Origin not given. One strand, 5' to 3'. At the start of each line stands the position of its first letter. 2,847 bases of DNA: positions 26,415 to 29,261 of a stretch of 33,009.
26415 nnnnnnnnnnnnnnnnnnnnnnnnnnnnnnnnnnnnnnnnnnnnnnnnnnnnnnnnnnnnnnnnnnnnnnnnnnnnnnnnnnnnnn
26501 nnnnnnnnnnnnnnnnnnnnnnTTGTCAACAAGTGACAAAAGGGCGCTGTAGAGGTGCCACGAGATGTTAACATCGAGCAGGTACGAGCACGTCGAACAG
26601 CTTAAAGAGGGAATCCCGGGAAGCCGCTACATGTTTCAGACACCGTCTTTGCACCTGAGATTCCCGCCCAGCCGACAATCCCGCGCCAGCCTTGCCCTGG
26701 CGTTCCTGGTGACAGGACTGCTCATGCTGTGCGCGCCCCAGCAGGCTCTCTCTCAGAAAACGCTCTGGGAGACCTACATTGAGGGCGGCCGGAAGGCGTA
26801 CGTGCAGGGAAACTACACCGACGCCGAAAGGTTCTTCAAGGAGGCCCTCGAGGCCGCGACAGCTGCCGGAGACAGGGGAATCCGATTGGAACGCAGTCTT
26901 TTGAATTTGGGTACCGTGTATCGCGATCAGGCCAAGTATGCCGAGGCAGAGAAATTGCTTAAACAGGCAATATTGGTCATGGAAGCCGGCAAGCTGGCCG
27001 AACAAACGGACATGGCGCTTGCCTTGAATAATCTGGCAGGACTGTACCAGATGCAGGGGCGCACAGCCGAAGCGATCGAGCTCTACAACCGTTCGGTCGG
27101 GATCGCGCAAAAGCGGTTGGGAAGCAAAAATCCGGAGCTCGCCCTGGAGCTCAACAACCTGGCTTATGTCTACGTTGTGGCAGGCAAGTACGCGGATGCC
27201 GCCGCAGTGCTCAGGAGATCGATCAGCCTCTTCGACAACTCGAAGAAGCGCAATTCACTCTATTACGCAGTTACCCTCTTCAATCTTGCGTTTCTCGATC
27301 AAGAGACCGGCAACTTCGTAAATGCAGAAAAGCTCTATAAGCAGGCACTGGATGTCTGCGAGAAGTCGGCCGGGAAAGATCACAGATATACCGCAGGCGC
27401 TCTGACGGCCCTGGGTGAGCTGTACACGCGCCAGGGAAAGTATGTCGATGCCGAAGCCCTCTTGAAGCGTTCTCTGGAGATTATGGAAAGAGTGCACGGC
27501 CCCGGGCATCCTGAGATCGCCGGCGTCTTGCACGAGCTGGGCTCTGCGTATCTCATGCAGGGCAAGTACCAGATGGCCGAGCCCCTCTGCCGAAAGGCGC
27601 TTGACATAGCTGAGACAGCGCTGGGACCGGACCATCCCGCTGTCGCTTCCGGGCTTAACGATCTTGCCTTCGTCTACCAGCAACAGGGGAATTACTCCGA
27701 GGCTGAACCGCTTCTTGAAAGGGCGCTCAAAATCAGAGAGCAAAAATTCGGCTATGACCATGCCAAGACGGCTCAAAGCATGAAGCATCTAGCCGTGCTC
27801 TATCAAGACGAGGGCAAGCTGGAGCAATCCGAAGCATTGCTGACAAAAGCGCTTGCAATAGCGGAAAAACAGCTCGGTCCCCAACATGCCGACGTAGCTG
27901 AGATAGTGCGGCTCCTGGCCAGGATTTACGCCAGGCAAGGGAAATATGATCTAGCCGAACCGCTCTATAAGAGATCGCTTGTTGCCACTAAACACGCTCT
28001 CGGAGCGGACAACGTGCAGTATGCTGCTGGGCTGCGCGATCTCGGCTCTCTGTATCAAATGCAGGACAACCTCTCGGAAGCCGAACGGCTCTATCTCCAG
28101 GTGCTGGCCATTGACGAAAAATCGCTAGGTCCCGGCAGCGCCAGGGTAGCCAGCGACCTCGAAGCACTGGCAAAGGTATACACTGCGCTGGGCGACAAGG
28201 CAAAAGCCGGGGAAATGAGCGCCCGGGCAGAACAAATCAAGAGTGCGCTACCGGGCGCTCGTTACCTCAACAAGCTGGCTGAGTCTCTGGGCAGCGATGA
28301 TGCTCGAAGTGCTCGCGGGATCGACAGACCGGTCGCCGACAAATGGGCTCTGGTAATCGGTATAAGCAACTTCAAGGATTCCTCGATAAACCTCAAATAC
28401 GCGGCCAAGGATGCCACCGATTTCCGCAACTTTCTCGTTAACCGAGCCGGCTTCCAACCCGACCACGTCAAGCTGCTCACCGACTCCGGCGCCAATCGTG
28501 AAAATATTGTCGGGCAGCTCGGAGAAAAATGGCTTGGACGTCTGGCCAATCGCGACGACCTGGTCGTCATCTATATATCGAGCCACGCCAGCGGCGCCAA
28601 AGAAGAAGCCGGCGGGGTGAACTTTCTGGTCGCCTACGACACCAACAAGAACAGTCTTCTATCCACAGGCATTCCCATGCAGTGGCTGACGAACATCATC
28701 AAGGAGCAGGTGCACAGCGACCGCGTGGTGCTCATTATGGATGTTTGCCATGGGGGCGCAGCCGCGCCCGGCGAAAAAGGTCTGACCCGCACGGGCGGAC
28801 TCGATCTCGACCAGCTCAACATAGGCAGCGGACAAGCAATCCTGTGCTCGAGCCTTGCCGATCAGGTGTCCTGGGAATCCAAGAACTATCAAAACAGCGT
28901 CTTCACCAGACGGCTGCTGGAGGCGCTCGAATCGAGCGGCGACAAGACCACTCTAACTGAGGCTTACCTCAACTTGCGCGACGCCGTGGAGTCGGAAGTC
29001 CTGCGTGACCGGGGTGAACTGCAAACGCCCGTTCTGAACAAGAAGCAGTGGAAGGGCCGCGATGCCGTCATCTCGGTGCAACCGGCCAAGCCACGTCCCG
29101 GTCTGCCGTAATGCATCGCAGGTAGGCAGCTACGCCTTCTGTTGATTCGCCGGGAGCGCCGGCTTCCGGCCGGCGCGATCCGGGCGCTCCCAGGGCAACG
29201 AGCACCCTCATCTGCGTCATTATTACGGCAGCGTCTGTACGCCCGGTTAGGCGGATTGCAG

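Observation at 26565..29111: Apparently exported caspase-like protease fused to a ten-unit in-phase TPR array (lead candidate)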

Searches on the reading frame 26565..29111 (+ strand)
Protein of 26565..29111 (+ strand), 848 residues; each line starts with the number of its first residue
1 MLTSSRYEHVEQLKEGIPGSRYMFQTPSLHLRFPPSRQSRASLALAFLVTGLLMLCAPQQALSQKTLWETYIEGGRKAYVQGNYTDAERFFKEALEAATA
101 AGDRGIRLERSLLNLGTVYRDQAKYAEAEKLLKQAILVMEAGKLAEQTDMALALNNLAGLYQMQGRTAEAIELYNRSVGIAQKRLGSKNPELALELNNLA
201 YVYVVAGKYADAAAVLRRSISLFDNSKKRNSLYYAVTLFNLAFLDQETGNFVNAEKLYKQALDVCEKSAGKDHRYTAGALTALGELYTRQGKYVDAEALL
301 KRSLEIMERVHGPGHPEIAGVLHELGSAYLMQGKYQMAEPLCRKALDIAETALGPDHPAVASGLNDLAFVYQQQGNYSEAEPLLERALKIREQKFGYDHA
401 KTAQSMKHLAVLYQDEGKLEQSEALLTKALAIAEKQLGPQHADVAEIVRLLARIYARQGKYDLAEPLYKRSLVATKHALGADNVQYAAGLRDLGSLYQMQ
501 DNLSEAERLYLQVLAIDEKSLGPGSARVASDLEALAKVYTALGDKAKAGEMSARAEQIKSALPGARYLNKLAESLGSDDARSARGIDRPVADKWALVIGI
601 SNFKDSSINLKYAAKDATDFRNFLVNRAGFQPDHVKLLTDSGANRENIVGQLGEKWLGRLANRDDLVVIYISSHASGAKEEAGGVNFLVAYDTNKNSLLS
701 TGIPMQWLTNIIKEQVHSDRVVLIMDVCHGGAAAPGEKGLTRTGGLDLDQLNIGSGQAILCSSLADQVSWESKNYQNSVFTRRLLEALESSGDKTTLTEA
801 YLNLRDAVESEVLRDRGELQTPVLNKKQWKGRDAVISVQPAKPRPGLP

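Call 3: search_protein_families(library=pfam, proteins=[window:26565-29111:+], max_evalue=0.01)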
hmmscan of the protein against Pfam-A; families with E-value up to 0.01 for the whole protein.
window:26565-29111:+ (848 aa): 23 families
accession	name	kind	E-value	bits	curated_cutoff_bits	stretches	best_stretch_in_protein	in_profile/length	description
PF13424.12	TPR_12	-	1.1e-120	394.5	30.1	9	318-393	2-77/77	Tetratricopeptide repeat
PF13374.12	TPR_10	-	2.3e-82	269.3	27.5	9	360-399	1-40/42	Tetratricopeptide repeat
PF24885.1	TPR_NPHP3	-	2.2e-75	253.6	100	6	299-393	121-215/239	Nephrocystin-3 TPR domain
PF07719.23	TPR_2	-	3.2e-44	145.8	27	4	362-392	2-32/34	Tetratricopeptide repeat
PF13176.12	TPR_7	-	5.2e-43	141.9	27.9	5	450-476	4-30/36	Tetratricopeptide repeat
PF00515.34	TPR_1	-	4.3e-41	137.5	27.8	3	362-392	2-32/34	Tetratricopeptide repeat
PF17874.7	TPR_MalT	-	3.7e-32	112.4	45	5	235-407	40-208/336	MalT-like TPR region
PF13181.12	TPR_8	-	2.8e-24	83.6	25.7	1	364-393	4-33/34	Tetratricopeptide repeat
PF13428.12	TPR_14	-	2.7e-20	71.2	23.5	0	365-390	5-30/44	Tetratricopeptide repeat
PF00656.27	Peptidase_C14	-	2.3e-19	70.5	21.4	1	593-825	2-224/233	Caspase domain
PF13432.12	TPR_16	-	1.4e-18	67.5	32.7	2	113-181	1-61/65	Tetratricopeptide repeat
PF14559.12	TPR_19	-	8.2e-17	61.7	25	2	330-391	2-55/68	Tetratricopeptide repeat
PF07721.20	TPR_4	-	1.7e-16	59.5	27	0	364-386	4-26/26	Tetratricopeptide repeat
PF18055.7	RPN6_N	-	1e-10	42.4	26.5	2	250-309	8-67/117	26S proteasome regulatory subunit RPN6 N-terminal domain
PF13431.12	TPR_17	-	2.9e-10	40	24.4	0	151-172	13-34/34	Tetratricopeptide repeat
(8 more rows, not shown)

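Call 4: search_protein_families(library=ncbifam, proteins=[window:26565-29111:+], max_evalue=0.01)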
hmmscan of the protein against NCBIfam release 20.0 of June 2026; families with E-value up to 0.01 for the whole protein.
window:26565-29111:+ (848 aa): 17 families
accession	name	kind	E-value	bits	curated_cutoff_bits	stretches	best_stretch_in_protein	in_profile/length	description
NF040586.1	FxSxx_TPR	equivalog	2.2e-61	208.4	300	2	76-388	393-709/830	FxSxx-COOH system tetratricopeptide repeat protein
NF053520.1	HK_Porph_FimS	equivalog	2.8e-24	85.3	600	2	80-306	96-313/618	sensor histidine kinase FimS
NF047832.1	caspase_w_EACC1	subfamily_domain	2.9e-24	85.7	140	1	594-809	2-209/211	caspase, EACC1-associated type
TIGR00540.1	TPR_hemY_coli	hypoth_equivalog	9.5e-15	54.2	142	1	264-333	314-380/385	heme biosynthesis-associated TPR protein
TIGR02521.1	type_IV_pilW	equivalog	2.5e-11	43.6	154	2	317-393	29-97/234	type IV pilus biogenesis/stability protein PilW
NF002725.1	PRK02603.1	equivalog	2.9e-11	43.7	143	2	65-169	33-124/173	photosystem I assembly protein Ycf3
NF040959.1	MamA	equivalog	1.1e-09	38.1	200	1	285-395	38-139/204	magnetosome protein MamA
NF053720.1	NsdA_fam_reg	subfamily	5.1e-08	32.8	75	1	75-238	208-374/432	NsdA family TPR-like regulatory protein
NF053779.1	BT3442_fam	equivalog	1.2e-07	30.9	940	2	199-349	108-252/563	BT3442 family protein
NF052312.1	T9SS_PorW_SprE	equivalog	1e-06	27.7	250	0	71-140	293-359/716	type IX secretion system periplasmic lipoprotein PorW/SprE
NF033920.0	C39_PA2778_fam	equivalog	3.1e-06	26.8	150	0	68-136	190-251/255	PA2778 family cysteine peptidase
NF033762.1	social_mot_Tgl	equivalog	1.5e-05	24.4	225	0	113-215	104-192/252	social motility TPR repeat lipoprotein Tgl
NF008756.0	PRK11788.1-4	equivalog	2.6e-05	23.5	474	0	323-434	111-211/389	lipopolysaccharide assembly protein LapB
TIGR02795.1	tol_pal_ybgF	equivalog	0.00031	21.3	90.1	0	75-134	46-101/119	tol-pal system protein YbgF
NF008757.0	PRK11788.1-5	equivalog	0.0011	18.2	363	0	321-436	109-213/388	lipopolysaccharide assembly protein LapB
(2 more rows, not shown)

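Call 7: find_homologous_proteins(query=window:26565-29108:+, max_evalue=1e-20)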
Query window:26565-29108:+ (848 aa): 3810 proteins with E <= 1e-20 among 8000 candidates; the best 120 are listed.
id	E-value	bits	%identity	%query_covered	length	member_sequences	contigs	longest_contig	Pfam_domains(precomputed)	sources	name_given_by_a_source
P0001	0.0e+0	1652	91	97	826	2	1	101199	PF13431.13,PF13176.13,PF24885.2,PF13428.13,PF13374.13,PF07721.21,PF18055.9,PF14559.13,PF00656.28,PF17874.8,PF00515.35,PF12895.14,PF13424.13,PF13432.13,PF13181.13,PF07719.24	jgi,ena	jgi:tetratricopeptide (TPR) repeat protein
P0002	6.8e-262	889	35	87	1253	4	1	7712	PF13431.13,PF13176.13,PF24885.2,PF13428.13,PF12688.14,PF12770.13,PF13374.13,PF07721.21,PF14559.13,PF17874.8,PF00515.35,PF04212.25,PF12895.14,PF13424.13,PF13432.13,PF13181.13,PF07719.24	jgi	jgi:tetratricopeptide (TPR) repeat protein/CHAT domain-containing protein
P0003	1.7e-249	848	51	95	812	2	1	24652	PF25063.1,PF13431.13,PF13176.13,PF24885.2,PF13428.13,PF13374.13,PF07721.21,PF14559.13,PF08631.17,PF00656.28,PF17874.8,PF00515.35,PF12895.14,PF13424.13,PF21033.5,PF13432.13,PF13181.13,PF07719.24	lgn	-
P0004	6.1e-241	820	50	96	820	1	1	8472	PF10602.16,PF25063.1,PF13431.13,PF13414.13,PF21325.4,PF25058.2,PF13176.13,PF24885.2,PF13428.13,PF13374.13,PF07721.21,PF14559.13,PF00656.28,PF17874.8,PF00515.35,PF12895.14,PF13424.13,PF28559.1,PF21033.5,PF13432.13,PF13181.13,PF07719.24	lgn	-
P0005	2.9e-230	785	40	58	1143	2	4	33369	PF13431.13,PF21325.4,PF13176.13,PF24885.2,PF13428.13,PF12770.13,PF13374.13,PF07721.21,PF14559.13,PF17874.8,PF00515.35,PF13424.13,PF28559.1,PF13432.13,PF13181.13,PF07719.24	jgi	jgi:CHAT domain-containing protein/Tfp pilus assembly protein PilF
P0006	4.3e-226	771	43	56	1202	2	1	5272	PF13431.13,PF21325.4,PF13176.13,PF24885.2,PF13428.13,PF12688.14,PF12770.13,PF13374.13,PF07721.21,PF14559.13,PF10516.16,PF17874.8,PF00515.35,PF13424.13,PF13432.13,PF13181.13,PF07719.24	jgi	jgi:CHAT domain-containing protein/tetratricopeptide (TPR) repeat protein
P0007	7.3e-224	764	40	57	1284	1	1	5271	PF13431.13,PF07720.19,PF21325.4,PF13176.13,PF24885.2,PF13428.13,PF12770.13,PF13374.13,PF07721.21,PF14559.13,PF17874.8,PF00515.35,PF13424.13,PF13432.13,PF13181.13,PF07719.24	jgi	jgi:tetratricopeptide (TPR) repeat protein/CHAT domain-containing protein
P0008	8.5e-222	757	42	56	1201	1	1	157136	PF04910.21,PF13431.13,PF21325.4,PF23938.2,PF09986.16,PF10952.16,PF13176.13,PF24885.2,PF13428.13,PF12770.13,PF13374.13,PF07721.21,PF14559.13,PF25068.3,PF13371.13,PF17874.8,PF00515.35,PF12895.14,PF13424.13,PF12729.14,PF13432.13,PF13181.13,PF07719.24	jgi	jgi:tetratricopeptide (TPR) repeat protein/CHAT domain-containing protein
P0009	8.5e-218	744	41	58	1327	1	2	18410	PF17140.11,PF13414.13,PF21325.4,PF23938.2,PF10952.16,PF12688.14,PF13374.13,PF07721.21,PF24575.2,PF00515.35,PF04212.25,PF13424.13,PF28559.1,PF14938.13,PF07719.24,PF13174.13,PF13431.13,PF07720.19,PF09986.16,PF13176.13,PF24885.2,PF18768.8,PF13428.13,PF12770.13,PF14559.13,PF00244.27,PF17874.8,PF12895.14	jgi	jgi:tetratricopeptide (TPR) repeat protein/CHAT domain-containing protein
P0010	3.4e-214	732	43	53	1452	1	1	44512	PF04910.21,PF21325.4,PF23938.2,PF00595.30,PF10952.16,PF13374.13,PF07721.21,PF25068.3,PF00515.35,PF04212.25,PF13424.13,PF07719.24,PF13431.13,PF09986.16,PF13176.13,PF24885.2,PF13428.13,PF12770.13,PF14559.13,PF13371.13,PF17874.8,PF12895.14,PF13432.13,PF13181.13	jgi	jgi:tetratricopeptide (TPR) repeat protein/CHAT domain-containing protein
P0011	1.2e-210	720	41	55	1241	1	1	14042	PF13431.13,PF20468.5,PF23938.2,PF21020.5,PF13176.13,PF24885.2,PF13428.13,PF12688.14,PF12770.13,PF13374.13,PF07721.21,PF14559.13,PF17874.8,PF00515.35,PF13424.13,PF17923.6,PF14938.13,PF13432.13,PF13181.13,PF07719.24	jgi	jgi:CHAT domain-containing protein/tetratricopeptide (TPR) repeat protein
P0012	9.8e-206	704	41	61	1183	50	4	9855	PF13431.13,PF21325.4,PF23938.2,PF09986.16,PF13176.13,PF24885.2,PF13428.13,PF12688.14,PF12770.13,PF13374.13,PF07721.21,PF14559.13,PF17874.8,PF00515.35,PF04212.25,PF13424.13,PF13432.13,PF13181.13,PF07719.24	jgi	jgi:tetratricopeptide (TPR) repeat protein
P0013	1.5e-205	703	39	63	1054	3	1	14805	PF13431.13,PF23938.2,PF09986.16,PF13176.13,PF24885.2,PF13428.13,PF12770.13,PF13374.13,PF07721.21,PF14559.13,PF17874.8,PF00515.35,PF12895.14,PF13424.13,PF28559.1,PF13432.13,PF13181.13,PF07719.24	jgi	jgi:tetratricopeptide (TPR) repeat protein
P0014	5.9e-204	698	45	58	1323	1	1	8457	PF04910.21,PF13414.13,PF21325.4,PF23938.2,PF10952.16,PF12688.14,PF13374.13,PF07721.21,PF00515.35,PF04212.25,PF13424.13,PF28559.1,PF07719.24,PF13174.13,PF13431.13,PF09986.16,PF21020.5,PF13176.13,PF24885.2,PF13428.13,PF12770.13,PF14559.13,PF17874.8,PF12895.14,PF13432.13,PF09209.17,PF13181.13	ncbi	-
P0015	1.4e-203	697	40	57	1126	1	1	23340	PF23774.2,PF13414.13,PF21325.4,PF23938.2,PF10952.16,PF12688.14,PF13374.13,PF07721.21,PF00515.35,PF04212.25,PF13424.13,PF14938.13,PF07719.24,PF13431.13,PF07720.19,PF25058.2,PF09986.16,PF13176.13,PF24885.2,PF18768.8,PF13428.13,PF12770.13,PF04733.21,PF25064.2,PF14559.13,PF17874.8,PF12895.14,PF13432.13,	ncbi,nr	ncbi:MAG: tetratricopeptide repeat protein [Microcystis panniformis WG22]|nr:tetratricopeptide repea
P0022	6.9e-197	674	40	94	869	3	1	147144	PF25063.1,PF13431.13,PF04787.19,PF09986.16,PF13176.13,PF24885.2,PF13428.13,PF13374.13,PF07721.21,PF14559.13,PF13371.13,PF00656.28,PF17874.8,PF00515.35,PF13424.13,PF21033.5,PF13432.13,PF13181.13,PF07719.24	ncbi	-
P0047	1.1e-179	618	40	92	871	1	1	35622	PF25063.1,PF13431.13,PF13176.13,PF24885.2,PF13428.13,PF13374.13,PF07721.21,PF14559.13,PF00656.28,PF17874.8,PF00515.35,PF12895.14,PF13424.13,PF13432.13,PF13181.13,PF07719.24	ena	-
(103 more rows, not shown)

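Call 10: find_encoding_contigs(protein=P0001, flank=10000, max_places=3)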
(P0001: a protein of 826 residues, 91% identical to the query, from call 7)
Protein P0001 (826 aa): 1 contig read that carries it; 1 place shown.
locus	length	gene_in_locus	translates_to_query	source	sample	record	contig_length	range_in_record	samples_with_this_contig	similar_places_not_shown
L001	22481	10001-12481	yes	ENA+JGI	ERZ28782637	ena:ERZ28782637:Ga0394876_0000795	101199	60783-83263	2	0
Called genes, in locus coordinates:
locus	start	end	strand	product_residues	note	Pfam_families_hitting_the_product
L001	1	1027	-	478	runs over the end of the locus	PF07690:MFS_1, PF00083:Sugar_tr, PF07690:MFS_1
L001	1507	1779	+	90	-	-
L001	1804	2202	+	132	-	-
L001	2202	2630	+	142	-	-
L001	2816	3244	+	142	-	-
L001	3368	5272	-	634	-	PF00270:DEAD, PF04851:ResIII (faint), PF00271:Helicase_C, PF16124:RecQ_Zn_bind, PF09382:RQC, PF00570:HRDC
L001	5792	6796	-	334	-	PF01699:Na_Ca_ex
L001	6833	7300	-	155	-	PF03061:4HBT, PF13279:4HBT_2 (weak)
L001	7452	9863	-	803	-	-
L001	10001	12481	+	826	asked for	PF13424:TPR_12, PF13424:TPR_12, PF24885:TPR_NPHP3, PF17874:TPR_MalT, PF13374:TPR_10, PF13424:TPR_12, PF24885:TPR_NPHP3, PF13374:TPR_10, +25 more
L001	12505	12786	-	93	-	PF00076:RRM_1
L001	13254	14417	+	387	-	PF04851:ResIII, PF00270:DEAD, PF00271:Helicase_C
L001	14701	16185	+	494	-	PF03060:NMO (weak)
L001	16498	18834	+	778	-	PF22085:NorB_cytochrome_c-like, PF00115:COX1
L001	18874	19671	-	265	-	PF00487:FA_desaturase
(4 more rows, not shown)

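Call 11: find_encoding_contigs(protein=P0003, flank=8000, max_places=2)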
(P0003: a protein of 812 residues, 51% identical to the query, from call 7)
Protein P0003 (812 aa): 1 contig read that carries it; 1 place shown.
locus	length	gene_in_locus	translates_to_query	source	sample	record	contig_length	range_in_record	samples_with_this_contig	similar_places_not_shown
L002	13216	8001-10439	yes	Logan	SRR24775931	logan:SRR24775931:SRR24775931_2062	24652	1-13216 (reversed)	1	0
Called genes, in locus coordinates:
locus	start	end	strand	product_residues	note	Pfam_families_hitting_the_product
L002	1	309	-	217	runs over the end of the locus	PF13625:Helicase_C_3 (faint)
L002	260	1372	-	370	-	-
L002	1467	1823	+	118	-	-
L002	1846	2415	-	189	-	PF03412:Peptidase_C39, PF13529:Peptidase_C39_2, PF11814:DUF3335 (faint)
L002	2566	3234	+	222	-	-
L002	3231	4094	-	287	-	PF00877:NLPC_P60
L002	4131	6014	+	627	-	PF17874:TPR_MalT, PF13424:TPR_12, PF13374:TPR_10, PF13424:TPR_12, PF24885:TPR_NPHP3, PF13374:TPR_10, PF13424:TPR_12, PF13374:TPR_10, +7 more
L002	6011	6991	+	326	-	PF00561:Abhydrolase_1, PF12146:Hydrolase_4, PF12740:PETase (faint), PF00326:Peptidase_S9 (faint)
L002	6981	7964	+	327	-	PF03572:Peptidase_S41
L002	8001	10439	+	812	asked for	PF17874:TPR_MalT, PF13424:TPR_12, PF13374:TPR_10, PF13424:TPR_12, PF17874:TPR_MalT, PF24885:TPR_NPHP3, PF13424:TPR_12, PF13374:TPR_10, +21 more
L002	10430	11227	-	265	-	PF03009:GDPD, PF13653:GDPD_2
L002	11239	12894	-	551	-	PF00069:Pkinase, PF07714:PK_Tyr_Ser-Thr, PF03109:ABC1 (weak)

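Call 12: find_encoding_contigs(protein=P0022, flank=8000, max_places=2)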
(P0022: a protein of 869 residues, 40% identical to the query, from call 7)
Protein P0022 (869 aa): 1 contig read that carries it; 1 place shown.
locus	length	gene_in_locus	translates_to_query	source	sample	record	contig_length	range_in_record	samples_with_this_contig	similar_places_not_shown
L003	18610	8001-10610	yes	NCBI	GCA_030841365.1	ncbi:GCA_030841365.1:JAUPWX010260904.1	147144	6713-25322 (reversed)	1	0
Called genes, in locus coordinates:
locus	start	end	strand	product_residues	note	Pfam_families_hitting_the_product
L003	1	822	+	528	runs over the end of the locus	PF07719:TPR_2 (faint), PF13174:TPR_6 (faint), PF13432:TPR_16 (faint), PF24575:TPR_Slam (faint), PF13428:TPR_14 (faint), PF13414:TPR_11 (weak), PF14559:TPR_19 (weak), PF00413:Peptidase_M10, +7 more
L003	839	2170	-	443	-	PF13424:TPR_12 (faint)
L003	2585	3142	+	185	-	-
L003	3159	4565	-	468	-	PF04389:Peptidase_M28 (weak), PF01546:Peptidase_M20, PF07687:M20_dimer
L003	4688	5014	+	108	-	-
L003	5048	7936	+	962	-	PF00675:Peptidase_M16, PF05193:Peptidase_M16_C, PF00675:Peptidase_M16, PF05193:Peptidase_M16_C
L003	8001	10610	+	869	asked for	PF24885:TPR_NPHP3, PF13424:TPR_12, PF24885:TPR_NPHP3, PF13424:TPR_12, PF24885:TPR_NPHP3, PF13424:TPR_12, PF24885:TPR_NPHP3, PF13374:TPR_10, +27 more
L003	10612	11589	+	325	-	PF00561:Abhydrolase_1, PF12146:Hydrolase_4, PF12740:PETase (faint), PF12697:Abhydrolase_6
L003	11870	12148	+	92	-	PF00076:RRM_1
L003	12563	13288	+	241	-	PF00578:AhpC-TSA, PF08534:Redoxin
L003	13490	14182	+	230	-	PF00990:GGDEF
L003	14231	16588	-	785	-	-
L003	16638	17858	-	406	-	PF00089:Trypsin, PF13365:Trypsin_2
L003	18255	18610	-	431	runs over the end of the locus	PF00648:Peptidase_C2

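Call 13: find_encoding_contigs(protein=P0047, flank=8000, max_places=2)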
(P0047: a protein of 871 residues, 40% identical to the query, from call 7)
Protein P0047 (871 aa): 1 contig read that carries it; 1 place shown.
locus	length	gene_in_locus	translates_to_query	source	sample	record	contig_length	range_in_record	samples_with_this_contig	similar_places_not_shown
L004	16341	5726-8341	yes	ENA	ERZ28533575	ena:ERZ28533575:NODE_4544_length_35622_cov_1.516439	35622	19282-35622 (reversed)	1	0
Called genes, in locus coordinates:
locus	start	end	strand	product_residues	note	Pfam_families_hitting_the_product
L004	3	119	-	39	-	?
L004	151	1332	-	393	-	PF13458:Peripla_BP_6, PF01094:ANF_receptor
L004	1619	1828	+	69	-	-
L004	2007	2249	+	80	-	-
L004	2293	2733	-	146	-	-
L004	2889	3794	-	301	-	PF02826:2-Hacid_dh_C (faint), PF03446:NAD_binding_2, PF03807:F420_oxidored, PF14833:NAD_binding_11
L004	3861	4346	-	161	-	-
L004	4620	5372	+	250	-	PF13424:TPR_12, PF17874:TPR_MalT, PF24885:TPR_NPHP3, PF13374:TPR_10, PF13424:TPR_12, PF13176:TPR_7, PF13424:TPR_12, PF24885:TPR_NPHP3, +9 more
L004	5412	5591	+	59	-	PF13424:TPR_12 (weak)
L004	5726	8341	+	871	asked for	PF13424:TPR_12, PF17874:TPR_MalT, PF24885:TPR_NPHP3, PF13424:TPR_12, PF13424:TPR_12, PF24885:TPR_NPHP3, PF13424:TPR_12, PF17874:TPR_MalT, +21 more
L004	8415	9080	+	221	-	PF12146:Hydrolase_4, PF00561:Abhydrolase_1, PF12697:Abhydrolase_6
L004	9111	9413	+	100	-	-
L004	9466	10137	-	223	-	PF00072:Response_reg, PF00486:Trans_reg_C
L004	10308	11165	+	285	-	-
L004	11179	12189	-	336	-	PF01925:TauE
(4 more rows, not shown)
